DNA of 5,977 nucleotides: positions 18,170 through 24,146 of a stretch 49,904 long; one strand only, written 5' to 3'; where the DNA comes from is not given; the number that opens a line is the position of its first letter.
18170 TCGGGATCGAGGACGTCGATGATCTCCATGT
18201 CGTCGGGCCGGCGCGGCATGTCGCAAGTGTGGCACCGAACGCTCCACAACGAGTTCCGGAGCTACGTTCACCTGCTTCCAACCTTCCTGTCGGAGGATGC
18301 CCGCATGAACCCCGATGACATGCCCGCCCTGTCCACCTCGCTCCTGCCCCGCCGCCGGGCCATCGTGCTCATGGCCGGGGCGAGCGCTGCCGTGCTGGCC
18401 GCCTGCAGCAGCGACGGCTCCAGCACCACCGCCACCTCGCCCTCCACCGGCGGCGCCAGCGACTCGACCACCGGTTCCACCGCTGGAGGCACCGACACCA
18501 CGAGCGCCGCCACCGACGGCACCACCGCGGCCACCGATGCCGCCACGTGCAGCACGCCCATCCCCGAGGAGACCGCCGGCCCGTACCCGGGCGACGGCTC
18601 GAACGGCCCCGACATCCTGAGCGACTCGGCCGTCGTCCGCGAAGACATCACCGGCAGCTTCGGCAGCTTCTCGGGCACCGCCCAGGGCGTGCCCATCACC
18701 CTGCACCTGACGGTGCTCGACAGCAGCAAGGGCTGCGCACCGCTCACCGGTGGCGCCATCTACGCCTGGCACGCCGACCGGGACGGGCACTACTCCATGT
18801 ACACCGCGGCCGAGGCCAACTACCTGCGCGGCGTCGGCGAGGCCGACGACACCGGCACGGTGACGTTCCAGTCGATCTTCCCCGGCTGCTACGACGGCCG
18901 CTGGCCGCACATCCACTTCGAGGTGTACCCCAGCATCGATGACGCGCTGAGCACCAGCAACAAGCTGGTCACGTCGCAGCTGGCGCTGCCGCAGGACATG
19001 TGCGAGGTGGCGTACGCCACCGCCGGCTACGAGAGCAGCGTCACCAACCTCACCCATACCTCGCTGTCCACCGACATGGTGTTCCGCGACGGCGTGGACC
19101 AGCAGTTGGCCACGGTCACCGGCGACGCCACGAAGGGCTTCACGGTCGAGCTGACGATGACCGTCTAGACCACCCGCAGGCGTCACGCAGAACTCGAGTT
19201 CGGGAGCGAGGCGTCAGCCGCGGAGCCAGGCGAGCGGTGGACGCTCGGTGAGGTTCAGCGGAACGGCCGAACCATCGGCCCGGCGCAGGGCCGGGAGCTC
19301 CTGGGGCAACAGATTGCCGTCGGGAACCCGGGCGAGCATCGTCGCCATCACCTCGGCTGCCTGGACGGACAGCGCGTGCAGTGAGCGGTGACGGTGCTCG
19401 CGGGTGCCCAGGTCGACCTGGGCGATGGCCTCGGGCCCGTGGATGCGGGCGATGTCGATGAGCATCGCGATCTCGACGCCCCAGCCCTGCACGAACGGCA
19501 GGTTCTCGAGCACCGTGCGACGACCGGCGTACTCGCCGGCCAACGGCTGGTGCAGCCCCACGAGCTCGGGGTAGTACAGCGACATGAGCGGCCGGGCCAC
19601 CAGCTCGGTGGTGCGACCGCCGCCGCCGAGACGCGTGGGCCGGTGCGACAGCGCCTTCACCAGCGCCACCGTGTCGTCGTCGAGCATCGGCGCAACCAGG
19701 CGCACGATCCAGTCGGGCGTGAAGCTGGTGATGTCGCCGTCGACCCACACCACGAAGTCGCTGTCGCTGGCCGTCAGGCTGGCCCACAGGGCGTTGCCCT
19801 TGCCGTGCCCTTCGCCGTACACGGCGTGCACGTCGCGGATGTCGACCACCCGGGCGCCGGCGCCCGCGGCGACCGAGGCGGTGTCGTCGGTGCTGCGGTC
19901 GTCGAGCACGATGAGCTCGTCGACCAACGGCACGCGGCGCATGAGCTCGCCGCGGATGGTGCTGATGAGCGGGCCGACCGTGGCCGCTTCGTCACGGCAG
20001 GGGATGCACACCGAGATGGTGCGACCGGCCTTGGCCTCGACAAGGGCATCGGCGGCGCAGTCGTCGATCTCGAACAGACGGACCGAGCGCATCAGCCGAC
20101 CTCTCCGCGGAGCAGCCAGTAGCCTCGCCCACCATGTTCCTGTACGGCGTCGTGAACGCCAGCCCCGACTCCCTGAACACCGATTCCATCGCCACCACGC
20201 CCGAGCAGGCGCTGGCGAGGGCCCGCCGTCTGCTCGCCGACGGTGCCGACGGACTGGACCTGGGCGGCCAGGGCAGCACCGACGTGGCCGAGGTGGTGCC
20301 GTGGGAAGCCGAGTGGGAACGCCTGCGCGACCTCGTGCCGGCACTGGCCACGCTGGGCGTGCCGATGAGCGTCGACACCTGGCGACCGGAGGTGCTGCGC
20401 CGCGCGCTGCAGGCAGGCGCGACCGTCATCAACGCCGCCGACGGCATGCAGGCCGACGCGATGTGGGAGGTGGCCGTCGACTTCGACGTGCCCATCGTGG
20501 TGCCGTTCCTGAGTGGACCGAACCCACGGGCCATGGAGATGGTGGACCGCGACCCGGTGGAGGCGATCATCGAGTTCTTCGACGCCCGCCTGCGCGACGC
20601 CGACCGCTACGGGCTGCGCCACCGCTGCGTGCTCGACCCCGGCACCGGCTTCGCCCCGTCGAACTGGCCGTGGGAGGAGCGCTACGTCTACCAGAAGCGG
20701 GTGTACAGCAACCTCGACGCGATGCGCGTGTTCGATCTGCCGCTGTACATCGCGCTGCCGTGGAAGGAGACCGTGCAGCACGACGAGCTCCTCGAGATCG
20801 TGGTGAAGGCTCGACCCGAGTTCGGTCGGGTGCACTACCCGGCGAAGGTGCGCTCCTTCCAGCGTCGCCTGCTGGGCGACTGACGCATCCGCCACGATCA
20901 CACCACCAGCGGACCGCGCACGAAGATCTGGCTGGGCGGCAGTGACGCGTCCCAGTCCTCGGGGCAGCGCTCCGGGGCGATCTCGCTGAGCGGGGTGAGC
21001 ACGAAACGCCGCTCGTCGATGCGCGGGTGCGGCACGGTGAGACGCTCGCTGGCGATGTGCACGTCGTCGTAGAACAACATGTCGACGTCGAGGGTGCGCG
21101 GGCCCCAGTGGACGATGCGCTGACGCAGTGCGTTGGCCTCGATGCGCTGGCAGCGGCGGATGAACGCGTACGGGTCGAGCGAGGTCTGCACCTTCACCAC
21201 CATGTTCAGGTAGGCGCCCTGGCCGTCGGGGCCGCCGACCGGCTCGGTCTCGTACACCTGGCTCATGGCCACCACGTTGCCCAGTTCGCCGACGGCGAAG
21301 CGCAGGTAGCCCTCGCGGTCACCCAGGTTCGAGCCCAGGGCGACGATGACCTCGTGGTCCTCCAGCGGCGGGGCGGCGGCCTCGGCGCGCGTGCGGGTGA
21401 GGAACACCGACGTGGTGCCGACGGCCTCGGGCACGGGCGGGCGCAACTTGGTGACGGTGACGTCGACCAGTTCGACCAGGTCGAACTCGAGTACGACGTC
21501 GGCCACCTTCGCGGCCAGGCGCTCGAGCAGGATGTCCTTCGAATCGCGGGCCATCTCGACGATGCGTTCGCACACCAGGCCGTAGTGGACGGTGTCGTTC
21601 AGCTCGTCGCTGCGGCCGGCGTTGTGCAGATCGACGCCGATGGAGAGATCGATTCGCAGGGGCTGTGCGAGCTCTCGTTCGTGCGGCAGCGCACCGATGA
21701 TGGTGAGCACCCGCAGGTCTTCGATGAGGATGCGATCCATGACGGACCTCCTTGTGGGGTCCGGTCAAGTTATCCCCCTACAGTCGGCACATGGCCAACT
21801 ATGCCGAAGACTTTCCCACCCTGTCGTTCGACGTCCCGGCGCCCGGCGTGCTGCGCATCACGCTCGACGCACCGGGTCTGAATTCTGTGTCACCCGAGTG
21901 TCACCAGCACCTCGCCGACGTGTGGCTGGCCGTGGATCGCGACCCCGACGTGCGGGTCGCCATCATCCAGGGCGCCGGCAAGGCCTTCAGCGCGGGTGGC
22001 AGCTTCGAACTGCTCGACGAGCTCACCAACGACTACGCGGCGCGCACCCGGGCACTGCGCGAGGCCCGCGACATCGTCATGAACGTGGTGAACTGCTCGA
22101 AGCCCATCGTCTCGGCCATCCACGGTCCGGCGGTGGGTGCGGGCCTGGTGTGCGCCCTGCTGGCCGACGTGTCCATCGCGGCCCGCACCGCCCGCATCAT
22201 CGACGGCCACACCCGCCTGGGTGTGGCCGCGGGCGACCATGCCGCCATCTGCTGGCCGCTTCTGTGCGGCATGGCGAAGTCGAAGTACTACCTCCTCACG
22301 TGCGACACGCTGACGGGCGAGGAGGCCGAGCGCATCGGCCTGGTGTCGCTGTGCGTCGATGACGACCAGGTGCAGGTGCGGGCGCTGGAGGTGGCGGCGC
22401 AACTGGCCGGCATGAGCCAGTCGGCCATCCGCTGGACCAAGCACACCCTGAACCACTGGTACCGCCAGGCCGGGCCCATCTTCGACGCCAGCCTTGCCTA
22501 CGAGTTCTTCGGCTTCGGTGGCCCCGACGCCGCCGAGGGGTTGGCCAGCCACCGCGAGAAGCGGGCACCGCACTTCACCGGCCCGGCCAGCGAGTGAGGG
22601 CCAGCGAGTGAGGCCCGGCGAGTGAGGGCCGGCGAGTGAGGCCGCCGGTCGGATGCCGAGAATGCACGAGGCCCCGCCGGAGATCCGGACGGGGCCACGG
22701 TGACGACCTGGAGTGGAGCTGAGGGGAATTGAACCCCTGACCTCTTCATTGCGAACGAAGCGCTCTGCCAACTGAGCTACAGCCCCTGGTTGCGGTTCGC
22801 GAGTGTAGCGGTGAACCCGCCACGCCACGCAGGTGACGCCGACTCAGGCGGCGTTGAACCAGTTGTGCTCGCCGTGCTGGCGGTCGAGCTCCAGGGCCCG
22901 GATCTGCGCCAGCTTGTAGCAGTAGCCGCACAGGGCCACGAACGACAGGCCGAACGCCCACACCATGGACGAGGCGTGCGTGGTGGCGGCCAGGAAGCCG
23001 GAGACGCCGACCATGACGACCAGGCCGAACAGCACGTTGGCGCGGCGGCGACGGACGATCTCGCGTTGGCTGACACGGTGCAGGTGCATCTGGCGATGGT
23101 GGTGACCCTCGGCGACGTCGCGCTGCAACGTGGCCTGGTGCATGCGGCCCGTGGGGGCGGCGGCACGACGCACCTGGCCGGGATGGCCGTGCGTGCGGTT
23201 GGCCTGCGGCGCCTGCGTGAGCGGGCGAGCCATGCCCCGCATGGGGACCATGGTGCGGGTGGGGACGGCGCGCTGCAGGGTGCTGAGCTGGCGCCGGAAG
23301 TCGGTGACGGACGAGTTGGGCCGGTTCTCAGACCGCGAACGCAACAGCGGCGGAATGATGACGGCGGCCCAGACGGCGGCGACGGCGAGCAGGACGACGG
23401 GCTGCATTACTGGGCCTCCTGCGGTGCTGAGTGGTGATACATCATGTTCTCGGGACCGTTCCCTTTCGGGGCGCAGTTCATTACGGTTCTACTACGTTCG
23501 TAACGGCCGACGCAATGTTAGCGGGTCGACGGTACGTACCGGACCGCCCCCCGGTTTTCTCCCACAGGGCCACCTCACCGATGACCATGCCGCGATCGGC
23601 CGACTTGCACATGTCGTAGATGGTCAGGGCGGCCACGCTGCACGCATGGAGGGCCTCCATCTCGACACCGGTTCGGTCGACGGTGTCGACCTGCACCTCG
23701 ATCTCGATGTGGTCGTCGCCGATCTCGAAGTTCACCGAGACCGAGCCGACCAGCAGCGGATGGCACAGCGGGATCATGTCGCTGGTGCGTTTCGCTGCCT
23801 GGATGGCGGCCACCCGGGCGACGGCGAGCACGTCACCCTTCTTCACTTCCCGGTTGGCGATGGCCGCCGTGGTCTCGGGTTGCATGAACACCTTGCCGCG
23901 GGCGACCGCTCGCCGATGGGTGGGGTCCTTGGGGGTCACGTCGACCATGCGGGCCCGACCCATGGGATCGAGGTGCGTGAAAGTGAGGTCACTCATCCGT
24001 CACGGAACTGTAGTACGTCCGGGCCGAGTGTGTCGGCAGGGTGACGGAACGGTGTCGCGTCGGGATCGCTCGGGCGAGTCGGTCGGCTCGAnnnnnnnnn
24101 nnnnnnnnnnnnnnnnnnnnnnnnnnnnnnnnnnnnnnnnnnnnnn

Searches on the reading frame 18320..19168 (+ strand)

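Call 12: search_protein_families(library=pfam, proteins=[window:18320-19168:+], max_evalue=0.001)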
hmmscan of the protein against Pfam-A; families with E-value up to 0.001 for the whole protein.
window:18320-19168:+ (282 aa): 1 family
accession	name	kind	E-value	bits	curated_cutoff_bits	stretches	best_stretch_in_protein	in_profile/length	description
PF00775.27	Dioxygenase_C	-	1.4e-07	31.6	27.3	1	118-193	22-98/182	Dioxygenase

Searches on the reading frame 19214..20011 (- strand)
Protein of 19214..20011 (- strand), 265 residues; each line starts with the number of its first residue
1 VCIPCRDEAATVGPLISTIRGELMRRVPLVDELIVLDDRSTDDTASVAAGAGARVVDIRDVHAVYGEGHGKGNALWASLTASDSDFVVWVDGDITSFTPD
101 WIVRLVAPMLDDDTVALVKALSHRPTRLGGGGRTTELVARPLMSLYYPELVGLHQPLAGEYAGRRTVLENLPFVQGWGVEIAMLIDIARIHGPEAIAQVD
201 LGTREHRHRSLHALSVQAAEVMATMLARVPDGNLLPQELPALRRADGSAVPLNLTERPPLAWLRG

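Call 12: search_protein_families(library=pfam, proteins=[window:19214-20011:-], max_evalue=0.001)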
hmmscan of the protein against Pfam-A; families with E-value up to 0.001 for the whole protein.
window:19214-20011:- (265 aa): 2 families
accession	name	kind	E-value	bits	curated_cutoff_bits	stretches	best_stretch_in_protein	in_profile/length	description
PF00535.33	Glycos_transf_2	-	8.4e-13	49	23.3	1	2-124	3-119/168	Glycosyl transferase family 2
PF13641.12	Glyco_tranf_2_3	-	0.0002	21.9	27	1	3-121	7-125/230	Glycosyltransferase like family 2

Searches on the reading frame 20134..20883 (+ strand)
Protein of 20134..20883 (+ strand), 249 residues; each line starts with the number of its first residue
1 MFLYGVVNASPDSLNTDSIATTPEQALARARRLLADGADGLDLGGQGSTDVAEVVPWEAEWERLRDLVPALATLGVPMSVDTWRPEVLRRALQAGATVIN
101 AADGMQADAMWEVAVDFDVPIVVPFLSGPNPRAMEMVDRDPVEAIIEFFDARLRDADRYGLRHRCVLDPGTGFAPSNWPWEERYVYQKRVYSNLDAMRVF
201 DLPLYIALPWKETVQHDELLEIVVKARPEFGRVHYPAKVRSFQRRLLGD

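Call 12: search_protein_families(library=pfam, proteins=[window:20134-20883:+], max_evalue=0.001)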
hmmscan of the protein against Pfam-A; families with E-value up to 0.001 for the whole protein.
window:20134-20883:+ (249 aa): 1 family
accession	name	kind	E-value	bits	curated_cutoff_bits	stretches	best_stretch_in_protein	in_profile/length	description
PF00809.28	Pterin_bind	-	2.4e-34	119.5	25.5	1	5-176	2-178/244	Pterin binding enzyme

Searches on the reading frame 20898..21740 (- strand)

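Call 94: search_protein_families(library=pfam, proteins=[window:20898-21740:-], max_evalue=0.001)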
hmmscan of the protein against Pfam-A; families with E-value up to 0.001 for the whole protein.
window:20898-21740:- (280 aa): 2 families
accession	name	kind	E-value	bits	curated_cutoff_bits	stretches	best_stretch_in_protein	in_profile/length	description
PF01288.25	HPPK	-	4.4e-38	130.7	25.7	1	132-256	1-116/116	7,8-dihydro-6-hydroxymethylpterin-pyrophosphokinase (HPPK)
PF02152.23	FolB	-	4.5e-28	98.4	31.8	1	4-112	1-110/113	Dihydroneopterin aldolase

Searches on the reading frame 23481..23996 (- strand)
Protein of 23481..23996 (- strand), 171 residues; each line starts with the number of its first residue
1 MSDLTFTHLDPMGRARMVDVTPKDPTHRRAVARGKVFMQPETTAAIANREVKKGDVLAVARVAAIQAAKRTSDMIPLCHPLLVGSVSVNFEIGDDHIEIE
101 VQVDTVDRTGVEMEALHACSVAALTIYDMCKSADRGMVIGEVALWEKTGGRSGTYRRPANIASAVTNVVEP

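Call 78: find_related_loci(query=window:23481-23996:-, collection=metagenome_contigs, flank=9000)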
Query window:23481-23996:- (171 aa) in metagenome_contigs; peptide patterns used: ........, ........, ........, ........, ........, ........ (x = any residue, [..] = any of these).
600 stretches matched a pattern (row limit reached: there are more); 583 encode a relative of the query (tblastn E <= 1e-3); the best 80 are kept; 80 distinct loci.
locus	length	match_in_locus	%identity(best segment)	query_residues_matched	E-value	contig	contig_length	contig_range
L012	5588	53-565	96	1-171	7e-111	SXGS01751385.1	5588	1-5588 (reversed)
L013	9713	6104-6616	95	1-171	1e-109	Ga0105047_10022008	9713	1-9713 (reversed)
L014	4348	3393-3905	94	1-171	1e-108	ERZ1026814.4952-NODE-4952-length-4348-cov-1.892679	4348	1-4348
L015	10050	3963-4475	94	1-171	5e-108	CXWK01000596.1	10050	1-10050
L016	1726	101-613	94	1-171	7e-115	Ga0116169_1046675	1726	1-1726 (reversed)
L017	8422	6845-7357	92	1-171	3e-106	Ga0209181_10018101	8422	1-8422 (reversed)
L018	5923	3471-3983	90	1-171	8e-104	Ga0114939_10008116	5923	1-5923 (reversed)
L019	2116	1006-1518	88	1-171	2e-106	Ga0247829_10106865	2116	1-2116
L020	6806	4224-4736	90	1-171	2e-101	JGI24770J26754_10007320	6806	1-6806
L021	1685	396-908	87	1-171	1e-106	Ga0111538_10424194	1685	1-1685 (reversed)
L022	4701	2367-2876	87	1-170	2e-100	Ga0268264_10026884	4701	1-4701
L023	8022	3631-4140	86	1-170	3e-99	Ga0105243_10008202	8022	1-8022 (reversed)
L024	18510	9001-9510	86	1-170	3e-99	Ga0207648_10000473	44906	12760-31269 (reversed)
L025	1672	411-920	86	1-170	5e-105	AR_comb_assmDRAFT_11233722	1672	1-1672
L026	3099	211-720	86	1-170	2e-100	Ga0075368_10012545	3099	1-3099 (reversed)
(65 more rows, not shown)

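Call 94: search_protein_families(library=pfam, proteins=[window:23481-23996:-], max_evalue=0.001)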
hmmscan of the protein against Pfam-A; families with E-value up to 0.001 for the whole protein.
window:23481-23996:- (171 aa): 1 family
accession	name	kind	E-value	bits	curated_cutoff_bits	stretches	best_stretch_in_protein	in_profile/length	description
PF01967.27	MoaC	-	1.2e-55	187.7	27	1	17-150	1-136/136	MoaC family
